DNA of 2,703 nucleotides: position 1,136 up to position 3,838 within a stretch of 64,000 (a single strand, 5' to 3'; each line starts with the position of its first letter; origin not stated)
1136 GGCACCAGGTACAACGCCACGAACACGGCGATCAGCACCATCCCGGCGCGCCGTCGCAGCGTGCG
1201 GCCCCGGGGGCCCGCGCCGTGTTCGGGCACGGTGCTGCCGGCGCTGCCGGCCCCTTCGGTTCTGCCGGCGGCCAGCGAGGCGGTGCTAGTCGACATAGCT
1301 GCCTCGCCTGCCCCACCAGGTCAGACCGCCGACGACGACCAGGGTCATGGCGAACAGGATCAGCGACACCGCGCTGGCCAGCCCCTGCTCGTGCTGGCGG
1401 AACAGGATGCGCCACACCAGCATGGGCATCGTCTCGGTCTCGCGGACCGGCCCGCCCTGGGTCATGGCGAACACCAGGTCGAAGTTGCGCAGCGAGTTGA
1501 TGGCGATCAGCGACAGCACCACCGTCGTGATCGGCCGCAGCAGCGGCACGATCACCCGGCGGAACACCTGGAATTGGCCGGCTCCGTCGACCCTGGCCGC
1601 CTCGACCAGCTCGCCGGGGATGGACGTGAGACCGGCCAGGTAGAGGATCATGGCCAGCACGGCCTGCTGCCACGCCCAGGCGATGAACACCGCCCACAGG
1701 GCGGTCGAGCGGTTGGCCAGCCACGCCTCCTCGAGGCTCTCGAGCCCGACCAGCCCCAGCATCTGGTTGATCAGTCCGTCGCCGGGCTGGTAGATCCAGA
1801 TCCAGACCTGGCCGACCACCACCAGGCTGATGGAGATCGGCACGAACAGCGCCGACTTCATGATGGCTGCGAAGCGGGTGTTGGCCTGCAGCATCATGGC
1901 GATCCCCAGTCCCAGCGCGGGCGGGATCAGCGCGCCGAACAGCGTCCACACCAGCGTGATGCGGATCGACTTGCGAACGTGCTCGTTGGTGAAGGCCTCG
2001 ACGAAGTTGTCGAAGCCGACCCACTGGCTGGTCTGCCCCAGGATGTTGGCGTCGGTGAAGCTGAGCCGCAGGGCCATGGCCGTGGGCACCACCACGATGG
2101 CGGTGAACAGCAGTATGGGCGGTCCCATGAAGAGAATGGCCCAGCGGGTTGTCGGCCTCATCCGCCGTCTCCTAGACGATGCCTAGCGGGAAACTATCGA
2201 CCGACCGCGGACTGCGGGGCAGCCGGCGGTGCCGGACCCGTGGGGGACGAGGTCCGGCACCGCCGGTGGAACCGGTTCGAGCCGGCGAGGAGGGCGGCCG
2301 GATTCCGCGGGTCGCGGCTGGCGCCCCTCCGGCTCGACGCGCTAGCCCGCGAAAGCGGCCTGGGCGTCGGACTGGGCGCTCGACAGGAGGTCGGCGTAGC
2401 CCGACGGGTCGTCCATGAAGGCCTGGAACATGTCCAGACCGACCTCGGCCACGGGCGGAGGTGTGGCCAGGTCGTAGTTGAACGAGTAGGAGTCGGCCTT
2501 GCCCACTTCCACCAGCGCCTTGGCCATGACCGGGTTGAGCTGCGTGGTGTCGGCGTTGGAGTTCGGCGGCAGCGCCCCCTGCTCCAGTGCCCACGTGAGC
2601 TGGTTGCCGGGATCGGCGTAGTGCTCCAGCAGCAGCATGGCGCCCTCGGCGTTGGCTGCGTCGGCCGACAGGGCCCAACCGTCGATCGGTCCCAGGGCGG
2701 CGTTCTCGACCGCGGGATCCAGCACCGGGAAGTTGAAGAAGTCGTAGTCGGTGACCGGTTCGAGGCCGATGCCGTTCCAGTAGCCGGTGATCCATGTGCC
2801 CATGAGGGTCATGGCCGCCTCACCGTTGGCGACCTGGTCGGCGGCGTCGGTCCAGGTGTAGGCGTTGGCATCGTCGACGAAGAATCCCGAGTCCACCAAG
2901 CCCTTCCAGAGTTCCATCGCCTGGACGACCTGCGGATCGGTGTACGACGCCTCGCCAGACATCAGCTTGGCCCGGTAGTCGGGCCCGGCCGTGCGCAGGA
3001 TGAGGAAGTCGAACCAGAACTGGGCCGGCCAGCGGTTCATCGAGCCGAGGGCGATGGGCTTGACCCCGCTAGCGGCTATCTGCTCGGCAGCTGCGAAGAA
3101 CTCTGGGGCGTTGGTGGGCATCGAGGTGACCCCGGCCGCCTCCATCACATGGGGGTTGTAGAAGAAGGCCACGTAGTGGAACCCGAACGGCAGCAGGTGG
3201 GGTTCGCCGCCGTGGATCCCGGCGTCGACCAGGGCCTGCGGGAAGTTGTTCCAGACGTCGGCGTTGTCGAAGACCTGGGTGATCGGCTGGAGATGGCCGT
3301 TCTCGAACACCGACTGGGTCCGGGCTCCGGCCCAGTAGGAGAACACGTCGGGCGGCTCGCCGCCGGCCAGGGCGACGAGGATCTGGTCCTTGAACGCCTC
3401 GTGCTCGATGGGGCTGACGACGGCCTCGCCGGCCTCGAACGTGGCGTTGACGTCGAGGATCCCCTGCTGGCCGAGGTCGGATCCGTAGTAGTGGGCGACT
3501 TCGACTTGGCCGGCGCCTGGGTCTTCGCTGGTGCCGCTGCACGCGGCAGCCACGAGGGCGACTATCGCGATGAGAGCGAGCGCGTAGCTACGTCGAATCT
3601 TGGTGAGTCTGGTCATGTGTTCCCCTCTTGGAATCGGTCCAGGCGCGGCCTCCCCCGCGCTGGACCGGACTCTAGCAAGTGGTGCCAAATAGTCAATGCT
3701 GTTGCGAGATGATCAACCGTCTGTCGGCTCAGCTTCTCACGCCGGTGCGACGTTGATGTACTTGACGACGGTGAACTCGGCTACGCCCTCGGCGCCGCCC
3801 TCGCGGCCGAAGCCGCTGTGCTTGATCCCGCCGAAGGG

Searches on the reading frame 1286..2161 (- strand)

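Call 70: search_protein_families(library=pfam, proteins=[window:1286-2161:-], max_evalue=0.00001)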
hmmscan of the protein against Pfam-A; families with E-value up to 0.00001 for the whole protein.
window:1286-2161:- (291 aa): 1 family
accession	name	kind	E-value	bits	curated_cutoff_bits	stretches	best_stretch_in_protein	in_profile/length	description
PF00528.27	BPD_transp_1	-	3.4e-14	53.4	26.4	1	83-278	2-173/184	Binding-protein-dependent transport system inner membrane component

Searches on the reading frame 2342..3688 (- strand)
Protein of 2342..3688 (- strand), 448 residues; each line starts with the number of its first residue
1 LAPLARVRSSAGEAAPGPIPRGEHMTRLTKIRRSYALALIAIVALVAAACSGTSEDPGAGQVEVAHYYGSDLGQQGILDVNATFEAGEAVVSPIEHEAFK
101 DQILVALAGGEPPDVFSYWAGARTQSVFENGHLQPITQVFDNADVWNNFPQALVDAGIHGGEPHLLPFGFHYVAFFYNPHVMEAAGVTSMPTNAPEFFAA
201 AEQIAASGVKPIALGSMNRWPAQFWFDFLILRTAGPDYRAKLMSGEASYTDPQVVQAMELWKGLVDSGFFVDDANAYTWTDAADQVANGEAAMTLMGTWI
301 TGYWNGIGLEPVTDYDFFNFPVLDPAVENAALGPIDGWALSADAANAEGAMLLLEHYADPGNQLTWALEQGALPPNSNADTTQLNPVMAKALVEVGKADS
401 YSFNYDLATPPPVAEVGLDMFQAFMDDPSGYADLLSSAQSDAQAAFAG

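Call 70: search_protein_families(library=pfam, proteins=[window:2342-3688:-], max_evalue=0.00001)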
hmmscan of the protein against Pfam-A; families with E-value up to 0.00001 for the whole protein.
window:2342-3688:- (448 aa): 2 families
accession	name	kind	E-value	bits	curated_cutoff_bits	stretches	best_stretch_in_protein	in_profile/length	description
PF01547.30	SBP_bac_1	-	7.9e-26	92.2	26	1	89-363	26-306/307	Bacterial extracellular solute-binding protein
PF13416.11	SBP_bac_8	-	2.4e-24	87.1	27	1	100-382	25-268/279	Bacterial extracellular solute-binding protein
